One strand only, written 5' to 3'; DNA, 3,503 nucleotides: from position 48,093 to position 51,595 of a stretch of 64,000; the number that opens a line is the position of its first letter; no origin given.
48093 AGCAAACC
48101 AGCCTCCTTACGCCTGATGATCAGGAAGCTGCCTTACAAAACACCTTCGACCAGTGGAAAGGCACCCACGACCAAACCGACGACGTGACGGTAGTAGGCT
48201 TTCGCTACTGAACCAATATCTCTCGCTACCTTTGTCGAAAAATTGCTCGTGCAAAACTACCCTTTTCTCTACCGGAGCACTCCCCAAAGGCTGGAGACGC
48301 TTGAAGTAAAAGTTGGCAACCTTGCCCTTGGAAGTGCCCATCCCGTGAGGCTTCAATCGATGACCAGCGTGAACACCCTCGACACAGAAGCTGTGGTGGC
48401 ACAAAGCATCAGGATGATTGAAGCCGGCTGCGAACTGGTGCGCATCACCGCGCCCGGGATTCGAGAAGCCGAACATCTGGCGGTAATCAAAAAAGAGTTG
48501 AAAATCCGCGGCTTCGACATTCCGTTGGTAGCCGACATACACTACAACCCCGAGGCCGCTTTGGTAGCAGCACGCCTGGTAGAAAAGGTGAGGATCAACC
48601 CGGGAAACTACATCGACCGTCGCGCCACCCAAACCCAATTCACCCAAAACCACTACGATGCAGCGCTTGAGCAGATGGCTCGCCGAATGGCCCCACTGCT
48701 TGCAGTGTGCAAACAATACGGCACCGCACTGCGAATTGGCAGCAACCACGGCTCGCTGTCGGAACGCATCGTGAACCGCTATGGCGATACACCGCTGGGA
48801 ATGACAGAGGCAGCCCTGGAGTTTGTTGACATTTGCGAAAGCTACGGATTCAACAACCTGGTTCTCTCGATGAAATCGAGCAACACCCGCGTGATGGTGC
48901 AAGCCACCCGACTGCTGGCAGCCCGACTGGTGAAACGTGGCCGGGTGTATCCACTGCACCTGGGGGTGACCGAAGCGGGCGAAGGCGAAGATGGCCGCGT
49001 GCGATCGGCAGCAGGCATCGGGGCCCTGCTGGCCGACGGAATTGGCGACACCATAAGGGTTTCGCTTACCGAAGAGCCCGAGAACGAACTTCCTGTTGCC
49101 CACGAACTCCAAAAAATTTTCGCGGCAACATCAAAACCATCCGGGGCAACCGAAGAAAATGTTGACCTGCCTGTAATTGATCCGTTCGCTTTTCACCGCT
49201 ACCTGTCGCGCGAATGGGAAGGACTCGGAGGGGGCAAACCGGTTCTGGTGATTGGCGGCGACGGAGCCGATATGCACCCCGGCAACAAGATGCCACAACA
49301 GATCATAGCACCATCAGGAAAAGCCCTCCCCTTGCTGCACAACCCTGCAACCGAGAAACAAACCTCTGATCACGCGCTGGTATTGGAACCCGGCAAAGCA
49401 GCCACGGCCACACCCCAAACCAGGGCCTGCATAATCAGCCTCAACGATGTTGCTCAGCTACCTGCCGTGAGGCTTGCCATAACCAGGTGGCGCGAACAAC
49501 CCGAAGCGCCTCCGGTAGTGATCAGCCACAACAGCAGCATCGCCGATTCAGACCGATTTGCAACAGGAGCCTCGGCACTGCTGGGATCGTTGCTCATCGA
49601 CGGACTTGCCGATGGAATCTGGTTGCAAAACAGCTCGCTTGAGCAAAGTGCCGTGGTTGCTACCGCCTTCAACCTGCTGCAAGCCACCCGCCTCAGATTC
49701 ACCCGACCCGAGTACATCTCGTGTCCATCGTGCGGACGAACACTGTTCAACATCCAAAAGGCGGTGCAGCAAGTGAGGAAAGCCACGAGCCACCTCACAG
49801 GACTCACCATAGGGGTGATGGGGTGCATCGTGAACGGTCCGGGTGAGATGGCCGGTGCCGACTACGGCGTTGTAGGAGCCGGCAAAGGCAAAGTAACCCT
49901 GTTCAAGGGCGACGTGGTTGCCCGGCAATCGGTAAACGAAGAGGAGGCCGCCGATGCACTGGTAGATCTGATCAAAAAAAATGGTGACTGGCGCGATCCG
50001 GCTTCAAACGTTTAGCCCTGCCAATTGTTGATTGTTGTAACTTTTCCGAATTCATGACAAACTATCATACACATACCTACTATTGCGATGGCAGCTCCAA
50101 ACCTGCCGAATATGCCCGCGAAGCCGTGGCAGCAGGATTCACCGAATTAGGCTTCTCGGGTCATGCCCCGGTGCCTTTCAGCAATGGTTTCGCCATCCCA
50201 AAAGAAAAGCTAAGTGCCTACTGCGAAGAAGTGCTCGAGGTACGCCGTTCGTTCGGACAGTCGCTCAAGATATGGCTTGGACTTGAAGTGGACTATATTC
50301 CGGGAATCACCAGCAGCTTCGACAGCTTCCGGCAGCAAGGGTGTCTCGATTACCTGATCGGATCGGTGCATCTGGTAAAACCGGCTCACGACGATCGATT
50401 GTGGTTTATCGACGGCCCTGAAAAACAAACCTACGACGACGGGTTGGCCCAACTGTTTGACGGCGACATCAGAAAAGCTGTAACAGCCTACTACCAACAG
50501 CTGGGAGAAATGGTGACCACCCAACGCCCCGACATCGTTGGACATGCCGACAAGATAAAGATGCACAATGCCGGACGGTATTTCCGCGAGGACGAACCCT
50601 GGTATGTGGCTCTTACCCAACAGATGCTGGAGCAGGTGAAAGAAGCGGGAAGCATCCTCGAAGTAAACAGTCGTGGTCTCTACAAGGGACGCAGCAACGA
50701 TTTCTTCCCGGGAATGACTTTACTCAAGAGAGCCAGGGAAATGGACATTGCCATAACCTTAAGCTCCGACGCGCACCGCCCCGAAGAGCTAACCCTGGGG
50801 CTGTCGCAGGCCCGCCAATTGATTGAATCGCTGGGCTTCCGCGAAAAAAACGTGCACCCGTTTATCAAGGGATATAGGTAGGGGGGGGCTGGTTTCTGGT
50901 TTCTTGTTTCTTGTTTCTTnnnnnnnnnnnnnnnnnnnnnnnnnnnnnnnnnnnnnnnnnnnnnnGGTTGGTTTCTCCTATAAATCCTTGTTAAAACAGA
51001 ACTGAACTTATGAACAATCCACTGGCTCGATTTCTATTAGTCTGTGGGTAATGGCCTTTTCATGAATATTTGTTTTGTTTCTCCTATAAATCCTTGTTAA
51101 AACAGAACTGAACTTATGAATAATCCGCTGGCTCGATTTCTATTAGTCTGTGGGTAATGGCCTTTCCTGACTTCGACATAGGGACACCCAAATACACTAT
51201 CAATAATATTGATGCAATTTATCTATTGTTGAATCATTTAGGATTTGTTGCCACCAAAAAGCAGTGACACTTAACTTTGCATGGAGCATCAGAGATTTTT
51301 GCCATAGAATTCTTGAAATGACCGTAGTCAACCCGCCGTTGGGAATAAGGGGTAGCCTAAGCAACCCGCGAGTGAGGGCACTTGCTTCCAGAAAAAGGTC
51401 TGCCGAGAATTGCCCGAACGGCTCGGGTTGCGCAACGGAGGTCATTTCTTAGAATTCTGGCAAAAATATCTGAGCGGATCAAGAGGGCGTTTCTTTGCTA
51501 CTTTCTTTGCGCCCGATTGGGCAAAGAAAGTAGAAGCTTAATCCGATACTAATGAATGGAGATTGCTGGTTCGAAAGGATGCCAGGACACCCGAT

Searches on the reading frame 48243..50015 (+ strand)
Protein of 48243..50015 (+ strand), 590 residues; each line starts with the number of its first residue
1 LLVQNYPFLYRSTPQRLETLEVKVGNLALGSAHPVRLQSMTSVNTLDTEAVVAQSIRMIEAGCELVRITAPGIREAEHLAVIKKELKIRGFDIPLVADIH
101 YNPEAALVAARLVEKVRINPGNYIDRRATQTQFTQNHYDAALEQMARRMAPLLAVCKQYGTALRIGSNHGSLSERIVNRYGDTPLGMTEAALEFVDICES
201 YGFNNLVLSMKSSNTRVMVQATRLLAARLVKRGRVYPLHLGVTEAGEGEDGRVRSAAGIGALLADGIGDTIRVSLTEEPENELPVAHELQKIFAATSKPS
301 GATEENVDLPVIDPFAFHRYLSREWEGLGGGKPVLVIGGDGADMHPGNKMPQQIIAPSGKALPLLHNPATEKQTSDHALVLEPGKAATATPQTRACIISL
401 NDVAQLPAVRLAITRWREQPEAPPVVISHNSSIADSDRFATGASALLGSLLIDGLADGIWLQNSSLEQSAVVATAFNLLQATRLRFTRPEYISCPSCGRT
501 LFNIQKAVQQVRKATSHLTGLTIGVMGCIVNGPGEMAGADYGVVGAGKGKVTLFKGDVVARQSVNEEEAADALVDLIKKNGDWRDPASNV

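Call 27: search_protein_families(library=pfam, proteins=[window:48243-50015:+], max_evalue=1)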
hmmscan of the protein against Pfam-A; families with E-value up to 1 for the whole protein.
window:48243-50015:+ (590 aa): 2 families
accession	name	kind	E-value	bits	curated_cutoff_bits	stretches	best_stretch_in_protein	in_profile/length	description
PF04551.19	GcpE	-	2.8e-118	395.3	32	2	20-293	2-247/343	GcpE protein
PF08306.17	Glyco_hydro_98M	-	0.053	13.2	23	1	137-217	147-213/326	Glycosyl hydrolase family 98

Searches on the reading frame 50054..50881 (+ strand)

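Call 27: search_protein_families(library=pfam, proteins=[window:50054-50881:+], max_evalue=1)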
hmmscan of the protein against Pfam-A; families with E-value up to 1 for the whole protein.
window:50054-50881:+ (275 aa): 2 families
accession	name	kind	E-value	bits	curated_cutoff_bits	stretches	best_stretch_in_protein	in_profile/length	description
PF02811.25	PHP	-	1.1e-18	68.6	26.4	1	4-206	2-163/164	PHP domain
PF13263.12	PHP_C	-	0.015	15.2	21.3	1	225-246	9-30/56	PHP-associated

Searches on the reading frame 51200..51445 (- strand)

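Call 27: search_protein_families(library=pfam, proteins=[window:51200-51445:-], max_evalue=1)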
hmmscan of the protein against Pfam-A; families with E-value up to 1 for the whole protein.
window:51200-51445:- (81 aa): 1 family
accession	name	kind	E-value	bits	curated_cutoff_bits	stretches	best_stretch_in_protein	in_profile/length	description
PF16236.10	DUF4895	-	0.19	11.6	25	1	5-80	60-134/218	Domain of unknown function (DUF4895)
